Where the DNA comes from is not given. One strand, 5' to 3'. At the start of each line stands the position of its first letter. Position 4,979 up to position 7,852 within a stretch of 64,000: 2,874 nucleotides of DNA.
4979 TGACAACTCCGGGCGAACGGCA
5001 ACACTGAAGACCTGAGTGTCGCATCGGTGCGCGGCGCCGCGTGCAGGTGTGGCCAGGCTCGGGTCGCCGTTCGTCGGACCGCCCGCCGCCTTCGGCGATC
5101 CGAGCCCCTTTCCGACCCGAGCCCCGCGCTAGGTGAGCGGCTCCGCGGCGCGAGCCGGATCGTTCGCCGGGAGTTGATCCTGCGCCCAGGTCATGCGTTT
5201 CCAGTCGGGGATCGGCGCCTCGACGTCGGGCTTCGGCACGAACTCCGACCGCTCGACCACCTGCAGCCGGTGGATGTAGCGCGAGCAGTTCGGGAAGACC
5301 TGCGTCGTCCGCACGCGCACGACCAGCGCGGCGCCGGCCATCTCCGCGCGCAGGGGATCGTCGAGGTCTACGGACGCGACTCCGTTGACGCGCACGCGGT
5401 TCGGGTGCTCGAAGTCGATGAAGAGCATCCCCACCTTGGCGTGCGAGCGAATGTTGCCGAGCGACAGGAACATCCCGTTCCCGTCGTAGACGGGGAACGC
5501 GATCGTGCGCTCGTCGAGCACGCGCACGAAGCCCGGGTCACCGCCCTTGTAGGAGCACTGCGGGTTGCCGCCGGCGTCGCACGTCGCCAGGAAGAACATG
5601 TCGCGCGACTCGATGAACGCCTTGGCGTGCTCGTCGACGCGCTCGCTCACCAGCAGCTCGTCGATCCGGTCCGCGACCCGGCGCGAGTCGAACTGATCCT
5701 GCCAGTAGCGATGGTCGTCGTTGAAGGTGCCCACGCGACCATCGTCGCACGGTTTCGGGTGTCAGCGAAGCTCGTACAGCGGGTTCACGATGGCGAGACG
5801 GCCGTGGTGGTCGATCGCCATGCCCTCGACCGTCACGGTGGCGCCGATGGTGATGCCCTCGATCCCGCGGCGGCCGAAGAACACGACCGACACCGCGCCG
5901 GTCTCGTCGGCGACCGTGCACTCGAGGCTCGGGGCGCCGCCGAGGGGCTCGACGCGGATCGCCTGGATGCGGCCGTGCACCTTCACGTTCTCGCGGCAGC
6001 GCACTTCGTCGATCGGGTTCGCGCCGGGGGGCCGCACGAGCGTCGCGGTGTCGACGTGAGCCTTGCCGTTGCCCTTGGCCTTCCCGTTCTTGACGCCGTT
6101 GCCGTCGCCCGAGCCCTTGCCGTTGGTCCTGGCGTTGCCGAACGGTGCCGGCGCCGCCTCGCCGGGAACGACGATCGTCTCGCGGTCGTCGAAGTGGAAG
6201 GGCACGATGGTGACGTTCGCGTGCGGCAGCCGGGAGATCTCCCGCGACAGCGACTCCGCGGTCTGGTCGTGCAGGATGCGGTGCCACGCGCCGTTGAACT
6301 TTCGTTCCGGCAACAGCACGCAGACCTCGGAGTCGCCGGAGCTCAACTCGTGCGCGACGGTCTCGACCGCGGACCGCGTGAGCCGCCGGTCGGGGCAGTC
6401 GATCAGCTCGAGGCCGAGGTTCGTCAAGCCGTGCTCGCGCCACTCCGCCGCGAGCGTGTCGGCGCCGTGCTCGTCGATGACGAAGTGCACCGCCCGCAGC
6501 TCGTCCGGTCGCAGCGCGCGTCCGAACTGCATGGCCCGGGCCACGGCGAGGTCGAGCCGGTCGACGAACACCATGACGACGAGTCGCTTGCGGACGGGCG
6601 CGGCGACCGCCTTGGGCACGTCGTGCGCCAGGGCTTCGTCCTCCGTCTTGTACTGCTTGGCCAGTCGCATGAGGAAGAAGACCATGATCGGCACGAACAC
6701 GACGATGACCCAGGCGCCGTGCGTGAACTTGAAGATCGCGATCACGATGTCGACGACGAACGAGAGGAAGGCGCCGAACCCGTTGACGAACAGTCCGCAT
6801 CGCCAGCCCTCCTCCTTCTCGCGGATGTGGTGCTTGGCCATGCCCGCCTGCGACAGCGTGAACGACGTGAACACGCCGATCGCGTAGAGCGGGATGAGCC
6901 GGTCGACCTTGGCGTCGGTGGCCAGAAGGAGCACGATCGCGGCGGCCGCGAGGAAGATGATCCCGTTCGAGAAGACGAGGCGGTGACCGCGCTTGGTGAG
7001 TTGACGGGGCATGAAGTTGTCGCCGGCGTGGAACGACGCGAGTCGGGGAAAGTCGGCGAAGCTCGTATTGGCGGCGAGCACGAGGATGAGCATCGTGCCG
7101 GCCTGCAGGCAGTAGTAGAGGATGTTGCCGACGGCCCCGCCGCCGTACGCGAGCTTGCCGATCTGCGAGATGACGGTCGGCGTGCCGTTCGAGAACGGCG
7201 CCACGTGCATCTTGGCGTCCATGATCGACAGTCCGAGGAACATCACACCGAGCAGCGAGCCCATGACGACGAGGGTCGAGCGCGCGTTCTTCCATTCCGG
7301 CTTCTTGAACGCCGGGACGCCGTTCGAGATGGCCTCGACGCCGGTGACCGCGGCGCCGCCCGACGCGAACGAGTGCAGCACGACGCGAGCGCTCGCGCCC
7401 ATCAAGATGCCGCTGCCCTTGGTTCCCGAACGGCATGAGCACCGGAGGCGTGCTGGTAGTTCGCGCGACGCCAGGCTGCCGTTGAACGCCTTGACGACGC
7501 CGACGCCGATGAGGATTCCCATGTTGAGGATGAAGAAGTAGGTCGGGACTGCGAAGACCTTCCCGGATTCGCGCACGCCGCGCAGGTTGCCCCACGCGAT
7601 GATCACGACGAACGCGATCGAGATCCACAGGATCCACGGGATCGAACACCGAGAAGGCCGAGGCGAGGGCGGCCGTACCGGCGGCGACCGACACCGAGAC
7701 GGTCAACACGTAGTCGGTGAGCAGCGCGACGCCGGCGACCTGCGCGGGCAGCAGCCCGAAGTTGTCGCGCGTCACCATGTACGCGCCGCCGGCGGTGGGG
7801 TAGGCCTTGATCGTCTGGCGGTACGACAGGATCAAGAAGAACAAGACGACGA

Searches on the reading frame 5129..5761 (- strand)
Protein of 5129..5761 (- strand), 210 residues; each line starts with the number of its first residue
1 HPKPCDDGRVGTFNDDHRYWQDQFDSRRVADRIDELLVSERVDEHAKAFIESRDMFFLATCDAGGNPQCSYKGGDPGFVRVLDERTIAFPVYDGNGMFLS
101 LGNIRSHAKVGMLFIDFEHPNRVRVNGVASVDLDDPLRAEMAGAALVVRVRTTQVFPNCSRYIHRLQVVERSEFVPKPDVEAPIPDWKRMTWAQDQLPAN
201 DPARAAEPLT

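Call 9: search_protein_families(library=pfam, proteins=[window:5129-5761:-], max_evalue=0.01)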
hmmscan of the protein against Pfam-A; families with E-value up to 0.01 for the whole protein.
window:5129-5761:- (210 aa): 1 family
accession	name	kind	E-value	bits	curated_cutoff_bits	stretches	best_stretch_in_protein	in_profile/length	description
PF01243.27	PNPOx_N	-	2.3e-15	57.5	28.1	1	43-141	2-85/120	Pyridoxamine 5'-phosphate oxidase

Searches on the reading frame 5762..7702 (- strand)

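Call 9: search_protein_families(library=pfam, proteins=[window:5762-7702:-], max_evalue=0.01)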
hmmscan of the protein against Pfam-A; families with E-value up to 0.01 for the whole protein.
window:5762-7702:- (646 aa): 2 families
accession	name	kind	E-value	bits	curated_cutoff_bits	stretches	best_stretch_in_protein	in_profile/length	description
PF13520.12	AA_permease_2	-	3.6e-19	69.4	27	1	25-324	119-406/427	Amino acid permease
PF01336.31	tRNA_anti-codon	-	0.00039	20.7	27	1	573-638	1-67/75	OB-fold nucleic acid binding domain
